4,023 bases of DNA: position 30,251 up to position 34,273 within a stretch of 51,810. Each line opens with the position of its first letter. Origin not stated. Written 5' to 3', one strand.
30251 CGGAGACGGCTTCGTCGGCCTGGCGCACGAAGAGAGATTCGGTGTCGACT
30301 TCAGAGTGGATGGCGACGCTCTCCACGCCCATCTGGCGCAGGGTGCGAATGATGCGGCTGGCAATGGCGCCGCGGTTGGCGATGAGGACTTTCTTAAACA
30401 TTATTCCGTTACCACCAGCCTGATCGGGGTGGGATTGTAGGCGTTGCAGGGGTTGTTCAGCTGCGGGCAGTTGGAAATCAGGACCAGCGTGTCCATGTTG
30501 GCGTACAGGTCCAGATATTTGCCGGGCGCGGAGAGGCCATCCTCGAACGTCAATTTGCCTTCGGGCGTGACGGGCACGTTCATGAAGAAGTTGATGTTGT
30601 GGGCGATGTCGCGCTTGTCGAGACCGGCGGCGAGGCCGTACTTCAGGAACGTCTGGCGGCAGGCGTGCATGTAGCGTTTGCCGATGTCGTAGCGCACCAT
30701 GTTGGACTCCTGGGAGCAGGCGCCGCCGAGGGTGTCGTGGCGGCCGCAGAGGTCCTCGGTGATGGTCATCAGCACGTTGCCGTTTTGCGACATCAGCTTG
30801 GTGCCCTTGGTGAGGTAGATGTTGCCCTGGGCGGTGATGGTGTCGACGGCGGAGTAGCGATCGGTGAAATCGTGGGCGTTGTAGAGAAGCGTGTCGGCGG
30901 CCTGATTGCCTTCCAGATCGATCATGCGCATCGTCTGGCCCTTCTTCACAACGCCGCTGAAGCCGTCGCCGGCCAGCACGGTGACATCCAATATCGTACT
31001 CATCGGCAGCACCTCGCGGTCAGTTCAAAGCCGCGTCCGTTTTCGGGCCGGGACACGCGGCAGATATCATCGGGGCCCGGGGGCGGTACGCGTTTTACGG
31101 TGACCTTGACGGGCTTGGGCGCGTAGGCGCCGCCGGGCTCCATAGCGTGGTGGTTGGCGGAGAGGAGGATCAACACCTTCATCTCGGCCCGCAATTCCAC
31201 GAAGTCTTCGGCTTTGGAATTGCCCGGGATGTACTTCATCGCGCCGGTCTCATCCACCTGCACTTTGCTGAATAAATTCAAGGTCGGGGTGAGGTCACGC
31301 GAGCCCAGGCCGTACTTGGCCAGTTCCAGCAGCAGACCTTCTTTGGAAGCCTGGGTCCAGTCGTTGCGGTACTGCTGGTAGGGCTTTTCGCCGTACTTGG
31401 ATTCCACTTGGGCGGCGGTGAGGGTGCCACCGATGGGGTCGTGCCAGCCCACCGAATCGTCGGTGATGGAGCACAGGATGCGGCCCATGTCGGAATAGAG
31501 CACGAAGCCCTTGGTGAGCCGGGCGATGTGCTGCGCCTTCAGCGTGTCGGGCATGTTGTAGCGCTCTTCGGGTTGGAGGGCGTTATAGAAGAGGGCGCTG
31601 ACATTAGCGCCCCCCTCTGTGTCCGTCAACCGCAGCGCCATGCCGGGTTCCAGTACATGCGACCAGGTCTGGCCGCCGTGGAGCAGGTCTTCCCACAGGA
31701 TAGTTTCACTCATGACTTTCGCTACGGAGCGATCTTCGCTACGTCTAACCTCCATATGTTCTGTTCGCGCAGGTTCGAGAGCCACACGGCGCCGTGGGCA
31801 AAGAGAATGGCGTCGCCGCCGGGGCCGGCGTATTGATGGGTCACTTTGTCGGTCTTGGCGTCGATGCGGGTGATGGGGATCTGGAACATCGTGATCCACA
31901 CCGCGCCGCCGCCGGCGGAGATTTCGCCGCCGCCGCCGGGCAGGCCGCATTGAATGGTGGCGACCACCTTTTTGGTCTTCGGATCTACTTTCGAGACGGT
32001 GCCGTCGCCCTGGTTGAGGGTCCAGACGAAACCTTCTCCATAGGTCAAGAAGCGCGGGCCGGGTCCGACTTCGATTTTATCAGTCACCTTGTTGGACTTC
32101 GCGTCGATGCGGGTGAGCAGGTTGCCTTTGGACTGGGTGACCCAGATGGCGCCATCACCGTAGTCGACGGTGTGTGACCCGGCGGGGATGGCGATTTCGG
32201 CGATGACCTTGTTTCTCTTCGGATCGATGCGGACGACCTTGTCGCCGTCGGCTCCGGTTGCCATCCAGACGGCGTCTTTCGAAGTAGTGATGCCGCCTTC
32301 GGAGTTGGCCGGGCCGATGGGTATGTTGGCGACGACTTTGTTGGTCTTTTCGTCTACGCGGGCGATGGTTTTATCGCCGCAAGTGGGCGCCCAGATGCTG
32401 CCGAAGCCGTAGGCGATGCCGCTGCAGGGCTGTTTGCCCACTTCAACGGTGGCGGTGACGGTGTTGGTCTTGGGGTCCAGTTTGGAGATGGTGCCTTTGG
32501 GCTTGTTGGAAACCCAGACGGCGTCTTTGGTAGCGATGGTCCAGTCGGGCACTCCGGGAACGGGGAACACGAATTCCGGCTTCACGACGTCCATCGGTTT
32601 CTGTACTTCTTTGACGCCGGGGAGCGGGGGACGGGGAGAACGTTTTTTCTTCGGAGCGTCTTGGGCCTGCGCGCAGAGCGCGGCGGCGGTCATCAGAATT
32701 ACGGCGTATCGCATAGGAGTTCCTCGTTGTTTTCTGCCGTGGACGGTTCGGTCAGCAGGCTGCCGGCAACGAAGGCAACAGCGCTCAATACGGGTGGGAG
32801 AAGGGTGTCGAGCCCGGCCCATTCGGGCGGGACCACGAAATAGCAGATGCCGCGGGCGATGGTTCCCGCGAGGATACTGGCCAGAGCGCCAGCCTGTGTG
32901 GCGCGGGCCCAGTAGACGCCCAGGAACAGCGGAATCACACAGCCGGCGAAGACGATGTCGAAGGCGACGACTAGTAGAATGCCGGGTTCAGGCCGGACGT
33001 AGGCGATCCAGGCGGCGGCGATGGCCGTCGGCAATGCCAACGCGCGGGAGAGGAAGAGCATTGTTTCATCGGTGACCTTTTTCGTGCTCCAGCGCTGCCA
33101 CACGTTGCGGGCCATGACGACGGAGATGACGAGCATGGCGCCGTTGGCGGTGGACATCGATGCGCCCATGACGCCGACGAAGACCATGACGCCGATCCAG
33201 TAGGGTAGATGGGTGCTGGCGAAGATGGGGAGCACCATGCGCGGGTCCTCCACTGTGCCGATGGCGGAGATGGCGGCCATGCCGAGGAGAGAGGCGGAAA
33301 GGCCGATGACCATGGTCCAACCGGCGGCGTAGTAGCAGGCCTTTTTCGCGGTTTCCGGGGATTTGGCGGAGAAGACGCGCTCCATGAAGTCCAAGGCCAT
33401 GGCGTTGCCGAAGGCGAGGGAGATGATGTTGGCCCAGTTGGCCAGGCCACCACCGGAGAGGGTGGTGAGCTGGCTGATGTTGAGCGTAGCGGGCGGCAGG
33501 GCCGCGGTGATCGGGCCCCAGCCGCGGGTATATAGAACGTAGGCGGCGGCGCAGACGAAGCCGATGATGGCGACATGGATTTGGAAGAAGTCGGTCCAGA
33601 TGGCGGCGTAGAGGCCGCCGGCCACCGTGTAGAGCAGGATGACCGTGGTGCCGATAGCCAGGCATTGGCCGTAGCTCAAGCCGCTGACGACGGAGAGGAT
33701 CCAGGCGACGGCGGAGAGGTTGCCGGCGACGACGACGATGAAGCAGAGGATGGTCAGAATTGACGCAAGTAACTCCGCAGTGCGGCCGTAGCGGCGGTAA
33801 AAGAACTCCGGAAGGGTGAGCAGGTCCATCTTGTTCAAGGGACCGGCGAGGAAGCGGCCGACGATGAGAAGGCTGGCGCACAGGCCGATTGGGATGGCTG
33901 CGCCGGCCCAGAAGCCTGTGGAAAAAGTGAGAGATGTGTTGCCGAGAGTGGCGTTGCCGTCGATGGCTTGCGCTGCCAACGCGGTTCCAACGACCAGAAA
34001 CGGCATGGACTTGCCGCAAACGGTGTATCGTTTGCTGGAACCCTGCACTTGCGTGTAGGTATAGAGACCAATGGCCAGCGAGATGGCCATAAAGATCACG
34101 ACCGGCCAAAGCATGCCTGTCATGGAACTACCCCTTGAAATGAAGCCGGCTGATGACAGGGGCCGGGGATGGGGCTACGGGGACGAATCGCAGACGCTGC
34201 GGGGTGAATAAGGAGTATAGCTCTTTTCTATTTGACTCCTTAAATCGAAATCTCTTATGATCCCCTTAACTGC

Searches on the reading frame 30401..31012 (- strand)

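Call 97: search_protein_families(library=pfam, proteins=[window:30401-31012:-], max_evalue=0.0001)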
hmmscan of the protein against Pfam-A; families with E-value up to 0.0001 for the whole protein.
window:30401-31012:- (203 aa): 1 family
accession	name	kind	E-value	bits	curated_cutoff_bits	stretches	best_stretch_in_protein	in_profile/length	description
PF09347.15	DUF1989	-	1.2e-64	217.4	27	1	11-176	2-168/168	Domain of unknown function (DUF1989)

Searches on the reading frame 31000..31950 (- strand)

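Call 97: search_protein_families(library=pfam, proteins=[window:31000-31950:-], max_evalue=0.0001)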
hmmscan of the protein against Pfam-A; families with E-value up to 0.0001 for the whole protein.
window:31000-31950:- (316 aa): 1 family
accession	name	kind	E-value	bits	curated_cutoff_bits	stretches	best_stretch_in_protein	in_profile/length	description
PF09347.15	DUF1989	-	1.7e-56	191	27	1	90-260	3-168/168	Domain of unknown function (DUF1989)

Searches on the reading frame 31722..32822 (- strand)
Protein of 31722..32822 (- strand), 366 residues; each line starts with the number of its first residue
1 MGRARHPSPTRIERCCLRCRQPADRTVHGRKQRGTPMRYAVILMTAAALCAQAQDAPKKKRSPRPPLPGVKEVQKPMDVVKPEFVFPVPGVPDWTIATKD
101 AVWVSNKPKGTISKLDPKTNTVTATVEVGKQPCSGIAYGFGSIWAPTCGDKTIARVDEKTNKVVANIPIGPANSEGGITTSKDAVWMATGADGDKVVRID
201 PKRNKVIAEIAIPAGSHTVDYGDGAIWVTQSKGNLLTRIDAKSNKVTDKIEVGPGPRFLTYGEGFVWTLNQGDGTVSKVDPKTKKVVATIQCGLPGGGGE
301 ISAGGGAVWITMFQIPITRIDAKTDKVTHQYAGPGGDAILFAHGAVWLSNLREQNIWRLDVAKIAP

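Call 97: search_protein_families(library=pfam, proteins=[window:31722-32822:-], max_evalue=0.0001)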
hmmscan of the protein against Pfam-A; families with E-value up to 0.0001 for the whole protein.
window:31722-32822:- (366 aa): 4 families
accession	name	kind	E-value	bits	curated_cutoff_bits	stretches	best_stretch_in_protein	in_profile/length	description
PF24684.1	Vgb_lyase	-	7.7e-11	41.8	50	1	95-282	19-210/290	Virginiamycin B lyase family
PF21959.2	DUF6923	-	1.4e-10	41.9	27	0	174-265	90-181/234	Repeat of unknown function (DUF6923)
PF16819.11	DUF5074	-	1.6e-09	37.7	27.2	1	153-251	119-222/353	Domain of unknown function (DUF5074)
PF05096.18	Glu_cyclase_2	-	1.7e-06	28.1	22.3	0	94-169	126-206/249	Glutamine cyclotransferase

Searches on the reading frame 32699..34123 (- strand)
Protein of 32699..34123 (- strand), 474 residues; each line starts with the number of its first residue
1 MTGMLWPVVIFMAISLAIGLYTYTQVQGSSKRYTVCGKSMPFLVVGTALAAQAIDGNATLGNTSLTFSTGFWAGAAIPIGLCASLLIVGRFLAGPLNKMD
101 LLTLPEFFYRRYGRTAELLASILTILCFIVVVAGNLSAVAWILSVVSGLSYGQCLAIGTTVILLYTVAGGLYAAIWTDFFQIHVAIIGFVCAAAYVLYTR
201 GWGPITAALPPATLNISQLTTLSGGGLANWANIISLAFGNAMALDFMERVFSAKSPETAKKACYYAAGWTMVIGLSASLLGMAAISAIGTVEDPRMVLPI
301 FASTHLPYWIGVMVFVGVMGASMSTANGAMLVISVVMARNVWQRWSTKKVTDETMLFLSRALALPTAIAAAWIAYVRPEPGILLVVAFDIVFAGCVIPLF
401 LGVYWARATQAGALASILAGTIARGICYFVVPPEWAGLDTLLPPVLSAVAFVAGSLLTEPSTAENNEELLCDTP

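Call 97: search_protein_families(library=pfam, proteins=[window:32699-34123:-], max_evalue=0.0001)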
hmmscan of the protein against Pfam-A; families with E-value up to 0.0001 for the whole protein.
window:32699-34123:- (474 aa): 1 family
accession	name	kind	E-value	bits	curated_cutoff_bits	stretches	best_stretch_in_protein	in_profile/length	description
PF00474.23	SSF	-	5e-33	115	22.8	1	33-420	1-406/406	Sodium:solute symporter family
